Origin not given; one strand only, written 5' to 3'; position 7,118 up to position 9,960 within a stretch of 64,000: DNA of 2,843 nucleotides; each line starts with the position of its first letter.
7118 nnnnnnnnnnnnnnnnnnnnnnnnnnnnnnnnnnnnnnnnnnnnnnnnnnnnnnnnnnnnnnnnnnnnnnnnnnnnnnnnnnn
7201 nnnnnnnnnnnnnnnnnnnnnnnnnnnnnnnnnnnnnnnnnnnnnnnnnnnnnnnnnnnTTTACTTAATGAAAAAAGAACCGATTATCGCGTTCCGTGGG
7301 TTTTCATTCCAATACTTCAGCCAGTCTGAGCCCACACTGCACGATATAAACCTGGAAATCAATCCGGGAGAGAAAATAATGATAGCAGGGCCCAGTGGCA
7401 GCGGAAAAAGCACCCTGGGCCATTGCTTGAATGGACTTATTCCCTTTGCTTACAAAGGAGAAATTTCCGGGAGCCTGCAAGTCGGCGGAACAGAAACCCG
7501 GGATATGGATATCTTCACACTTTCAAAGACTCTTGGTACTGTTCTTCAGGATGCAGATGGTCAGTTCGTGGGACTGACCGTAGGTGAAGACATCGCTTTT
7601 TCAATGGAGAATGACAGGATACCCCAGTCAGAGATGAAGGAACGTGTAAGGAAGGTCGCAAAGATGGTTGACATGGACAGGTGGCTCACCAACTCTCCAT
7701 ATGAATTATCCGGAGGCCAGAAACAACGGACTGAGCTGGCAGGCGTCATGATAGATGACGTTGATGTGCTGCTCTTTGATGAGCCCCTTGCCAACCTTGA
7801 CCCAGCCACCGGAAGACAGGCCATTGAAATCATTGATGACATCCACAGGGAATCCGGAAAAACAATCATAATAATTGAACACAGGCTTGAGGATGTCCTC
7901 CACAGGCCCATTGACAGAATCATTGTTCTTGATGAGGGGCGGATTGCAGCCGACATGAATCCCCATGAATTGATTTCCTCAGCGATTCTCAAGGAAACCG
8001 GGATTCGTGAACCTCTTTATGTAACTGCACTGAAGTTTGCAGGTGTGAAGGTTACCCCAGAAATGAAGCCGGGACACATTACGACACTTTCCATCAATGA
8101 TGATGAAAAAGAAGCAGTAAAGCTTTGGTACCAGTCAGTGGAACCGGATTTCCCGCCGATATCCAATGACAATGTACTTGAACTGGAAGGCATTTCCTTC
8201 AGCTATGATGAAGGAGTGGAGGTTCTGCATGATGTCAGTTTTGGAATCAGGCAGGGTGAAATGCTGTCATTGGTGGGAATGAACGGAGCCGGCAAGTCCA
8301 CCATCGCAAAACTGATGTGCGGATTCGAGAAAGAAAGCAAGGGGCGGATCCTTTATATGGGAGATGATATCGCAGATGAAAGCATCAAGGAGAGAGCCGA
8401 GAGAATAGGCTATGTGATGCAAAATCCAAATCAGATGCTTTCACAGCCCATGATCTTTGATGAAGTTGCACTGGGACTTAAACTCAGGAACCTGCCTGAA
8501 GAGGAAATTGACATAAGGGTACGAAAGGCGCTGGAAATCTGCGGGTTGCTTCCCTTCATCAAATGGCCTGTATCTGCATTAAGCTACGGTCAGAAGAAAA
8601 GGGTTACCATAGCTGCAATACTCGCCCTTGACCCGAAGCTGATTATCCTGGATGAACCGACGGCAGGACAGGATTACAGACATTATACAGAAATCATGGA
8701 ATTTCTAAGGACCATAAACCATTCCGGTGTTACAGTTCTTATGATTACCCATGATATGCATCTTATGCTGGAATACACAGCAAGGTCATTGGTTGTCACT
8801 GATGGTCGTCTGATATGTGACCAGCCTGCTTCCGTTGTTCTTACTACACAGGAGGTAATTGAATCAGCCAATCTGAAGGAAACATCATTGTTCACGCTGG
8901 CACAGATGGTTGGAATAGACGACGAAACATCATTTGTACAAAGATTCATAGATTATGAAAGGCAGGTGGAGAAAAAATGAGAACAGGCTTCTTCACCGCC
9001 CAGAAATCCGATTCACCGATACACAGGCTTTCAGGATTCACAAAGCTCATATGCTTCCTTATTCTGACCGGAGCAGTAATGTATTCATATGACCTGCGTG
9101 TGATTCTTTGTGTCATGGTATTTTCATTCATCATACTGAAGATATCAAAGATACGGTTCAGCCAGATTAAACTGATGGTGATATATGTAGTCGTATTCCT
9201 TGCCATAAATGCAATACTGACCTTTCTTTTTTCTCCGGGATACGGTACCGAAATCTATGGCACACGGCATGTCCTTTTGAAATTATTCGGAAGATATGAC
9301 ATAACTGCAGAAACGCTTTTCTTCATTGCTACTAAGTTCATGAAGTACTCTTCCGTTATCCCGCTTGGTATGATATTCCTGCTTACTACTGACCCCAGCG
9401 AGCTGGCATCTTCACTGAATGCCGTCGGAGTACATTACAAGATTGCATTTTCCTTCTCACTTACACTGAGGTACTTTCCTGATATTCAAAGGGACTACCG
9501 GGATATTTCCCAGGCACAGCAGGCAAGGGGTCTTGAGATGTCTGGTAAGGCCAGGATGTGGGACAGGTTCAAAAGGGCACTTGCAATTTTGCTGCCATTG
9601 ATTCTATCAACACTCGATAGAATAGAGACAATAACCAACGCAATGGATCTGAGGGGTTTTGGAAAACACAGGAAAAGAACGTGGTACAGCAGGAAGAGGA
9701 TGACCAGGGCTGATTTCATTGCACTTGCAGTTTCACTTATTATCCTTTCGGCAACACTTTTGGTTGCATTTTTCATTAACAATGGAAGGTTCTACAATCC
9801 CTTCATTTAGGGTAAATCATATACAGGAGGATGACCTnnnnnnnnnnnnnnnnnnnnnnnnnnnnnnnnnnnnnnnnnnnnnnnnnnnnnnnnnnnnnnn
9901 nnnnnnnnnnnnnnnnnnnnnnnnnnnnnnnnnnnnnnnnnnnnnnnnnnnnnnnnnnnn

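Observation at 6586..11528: Dedicated ECF importer of unknown specificity co-operonic with two tandem SAM hydroxide adenosyltransferase (DUF62) paralogues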

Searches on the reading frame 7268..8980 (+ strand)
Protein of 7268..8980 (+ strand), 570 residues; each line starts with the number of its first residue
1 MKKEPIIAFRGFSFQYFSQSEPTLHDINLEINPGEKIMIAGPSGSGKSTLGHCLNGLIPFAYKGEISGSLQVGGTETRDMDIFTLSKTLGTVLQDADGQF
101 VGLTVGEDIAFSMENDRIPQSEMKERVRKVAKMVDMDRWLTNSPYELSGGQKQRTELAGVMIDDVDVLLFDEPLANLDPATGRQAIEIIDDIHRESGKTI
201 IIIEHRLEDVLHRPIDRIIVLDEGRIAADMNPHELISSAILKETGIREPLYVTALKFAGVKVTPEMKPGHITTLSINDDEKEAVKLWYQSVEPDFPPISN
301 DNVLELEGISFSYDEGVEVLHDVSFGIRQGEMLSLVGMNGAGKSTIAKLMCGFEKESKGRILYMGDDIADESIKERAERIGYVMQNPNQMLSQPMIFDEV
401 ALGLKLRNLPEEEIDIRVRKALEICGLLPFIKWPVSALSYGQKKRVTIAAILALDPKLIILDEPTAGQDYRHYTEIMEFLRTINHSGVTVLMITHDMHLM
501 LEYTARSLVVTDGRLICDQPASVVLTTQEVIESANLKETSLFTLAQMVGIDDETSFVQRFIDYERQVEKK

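Call 3: search_protein_families(library=pfam, proteins=[window:7268-8980:+])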
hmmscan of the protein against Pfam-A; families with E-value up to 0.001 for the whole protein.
window:7268-8980:+ (570 aa): 12 families
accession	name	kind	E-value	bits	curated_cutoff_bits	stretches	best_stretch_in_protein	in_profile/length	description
PF00005.33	ABC_tran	-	6.1e-60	202.2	25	2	320-466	1-137/137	ABC transporter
PF12558.13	DUF3744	-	8.6e-19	68.5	22.5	1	238-311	1-73/73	ATP-binding cassette cobalt transporter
PF13304.12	AAA_21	-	6.6e-13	49.8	27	1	432-500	232-303/304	AAA domain, putative AbiEii toxin, Type IV TA system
PF02463.25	SMC_N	-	1.7e-09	37.9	40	1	332-502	26-204/220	RecF/RecN/SMC N terminal domain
PF13555.12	AAA_29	-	8.1e-08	32.3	27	0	25-50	13-38/61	P-loop containing region of AAA domain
PF03193.22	RsgA_GTPase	-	6.5e-07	29.8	30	0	23-96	96-165/174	RsgA GTPase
PF13238.12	AAA_18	-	8.6e-06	26.7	29.4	0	37-55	1-19/128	AAA domain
PF13476.12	AAA_23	-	2.5e-05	25.5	27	0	28-55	12-40/201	AAA domain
PF13558.12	SbcC_Walker_B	-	0.00016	22.3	27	0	455-481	63-89/90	SbcC/RAD50-like, Walker B motif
PF13173.12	AAA_14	-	0.00053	20.4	27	0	331-400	3-71/129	AAA domain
PF13671.12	AAA_33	-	0.00061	20.5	27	0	37-52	2-17/143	AAA domain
PF13191.12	AAA_16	-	0.00071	20.5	32.6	0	35-54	25-44/167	AAA ATPase domain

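Call 4: search_protein_families(library=ncbifam, proteins=[window:7268-8980:+])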
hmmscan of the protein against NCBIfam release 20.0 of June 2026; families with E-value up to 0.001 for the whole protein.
window:7268-8980:+ (570 aa): 193 families (the best 25 are shown)
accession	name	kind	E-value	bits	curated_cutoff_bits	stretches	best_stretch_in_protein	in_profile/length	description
TIGR04520.1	ECF_ATPase_1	equivalog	7.2e-118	392.9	315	2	7-253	1-242/269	energy-coupling factor transporter ATPase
TIGR04521.1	ECF_ATPase_2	equivalog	1.8e-105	352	330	2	11-253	5-251/279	energy-coupling factor transporter ATPase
NF010156.0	PRK13635.1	equivalog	1.3e-102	342.7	392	2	3-252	2-245/279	energy-coupling factor ABC transporter ATP-binding protein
NF010167.0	PRK13648.1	subfamily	1.3e-91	306.8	241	2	300-568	4-267/269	energy-coupling factor transporter ATPase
NF010157.0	PRK13636.1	equivalog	6.1e-87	291.4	463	2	300-552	2-257/285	cobalt transporter ATP-binding subunit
TIGR01166.1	cbiO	subfamily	1.3e-82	275.9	211.8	2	313-499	1-189/190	cobalt ABC transporter, ATP-binding protein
NF010170.0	PRK13651.1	equivalog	8.9e-82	274.5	432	4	82-246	100-264/308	cobalt transporter ATP-binding subunit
TIGR02673.1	FtsE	equivalog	3.7e-81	271.9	264.85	2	304-513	2-213/214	cell division ATP-binding protein FtsE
NF010158.0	PRK13637.1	equivalog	5.5e-81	271.8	390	2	22-249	21-247/287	energy-coupling factor transporter ATPase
NF010171.0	PRK13652.1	equivalog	1.2e-80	270.5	476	2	303-546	3-247/277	cobalt transporter ATP-binding subunit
TIGR03375.1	type_I_sec_LssB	subfamily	1.3e-75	255.1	693.1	2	7-237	466-690/696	type I secretion system permease/ATPase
NF010155.0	PRK13634.1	equivalog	6.9e-74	248.7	413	2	21-252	20-251/290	energy-coupling factor ABC transporter ATP-binding protein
NF006987.0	PRK09452.1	equivalog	1.1e-72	244.8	482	2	299-518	13-229/378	spermidine/putrescine ABC transporter ATP-binding protein PotA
NF010068.0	PRK13548.1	equivalog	4.3e-71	239.1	261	2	301-530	3-236/261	heme ABC transporter ATP-binding protein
TIGR00968.1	3a0106s01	subfamily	3.9e-69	232.8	342.75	2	317-517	13-211/237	sulfate ABC transporter ATP-binding protein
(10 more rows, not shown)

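Call 93: search_protein_families(library=padloc, proteins=[window:7268-8980:+], max_evalue=0.001)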
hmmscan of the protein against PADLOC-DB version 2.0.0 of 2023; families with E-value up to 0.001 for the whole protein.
window:7268-8980:+ (570 aa): 13 families
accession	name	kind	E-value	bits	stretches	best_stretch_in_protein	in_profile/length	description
PDLC04135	mad3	-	6.7e-52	175.3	4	402-511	236-338/374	mads_3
PDLC04140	mad8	-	5.2e-17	60.3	2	314-499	11-236/314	mads_8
PDLC02980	AriA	-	5.4e-14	50.8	1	432-500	232-303/304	-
PDLC04889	PDC-S06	-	1.4e-08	31.7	1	436-568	416-552/693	-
PDLC02914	ATPase-Toprim_I-B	-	4.9e-08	30.6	0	453-508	200-256/443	-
PDLC02335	AbiLi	-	1.1e-07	29.2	0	417-508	172-243/326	AbiLi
PDLC04213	HEC-02A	-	5.3e-07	27.5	0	162-205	229-271/337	-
PDLC03878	NsnB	-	1.3e-05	23.2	0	448-502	229-283/345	-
PDLC04164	AriA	-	9.1e-05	20.1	0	434-496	168-232/253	-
PDLC04541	PDC-M25A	-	0.00013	19.2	0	325-351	16-42/380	-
PDLC00580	JetC3|JetC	-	0.00017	18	0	33-56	24-47/1068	DUF3584 domain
PDLC00075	GajA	-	0.00051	16.7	0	28-57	16-45/536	AAA ATPase domain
PDLC04176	HEC-01A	-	0.00072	17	0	449-508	268-329/371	-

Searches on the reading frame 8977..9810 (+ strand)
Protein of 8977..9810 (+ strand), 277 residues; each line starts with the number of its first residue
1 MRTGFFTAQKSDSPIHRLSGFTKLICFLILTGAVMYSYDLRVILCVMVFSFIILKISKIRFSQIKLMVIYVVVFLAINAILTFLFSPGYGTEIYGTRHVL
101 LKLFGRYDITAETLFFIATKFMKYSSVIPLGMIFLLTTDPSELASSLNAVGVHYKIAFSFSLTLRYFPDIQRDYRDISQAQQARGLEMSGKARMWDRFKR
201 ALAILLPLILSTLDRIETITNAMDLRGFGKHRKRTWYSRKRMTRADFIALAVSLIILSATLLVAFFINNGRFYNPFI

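Call 3: search_protein_families(library=pfam, proteins=[window:8977-9810:+])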
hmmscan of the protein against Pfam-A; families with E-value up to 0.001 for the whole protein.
window:8977-9810:+ (277 aa): 1 family
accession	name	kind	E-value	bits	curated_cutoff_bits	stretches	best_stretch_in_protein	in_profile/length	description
PF02361.21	CbiQ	-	1.1e-27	97.5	25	1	13-233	3-212/216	Cobalt transport protein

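Call 4: search_protein_families(library=ncbifam, proteins=[window:8977-9810:+])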
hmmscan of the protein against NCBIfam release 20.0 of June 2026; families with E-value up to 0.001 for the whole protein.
window:8977-9810:+ (277 aa): 1 family
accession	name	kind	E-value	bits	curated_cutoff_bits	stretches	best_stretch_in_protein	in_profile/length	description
TIGR02454.1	ECF_T_CbiQ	equivalog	5e-22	78.7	111.8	1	22-226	5-200/200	cobalt ECF transporter T component CbiQ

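Call 93: search_protein_families(library=padloc, proteins=[window:8977-9810:+], max_evalue=0.001)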
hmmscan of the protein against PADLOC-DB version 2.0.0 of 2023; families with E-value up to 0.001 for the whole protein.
window:8977-9810:+ (277 aa): 0 families
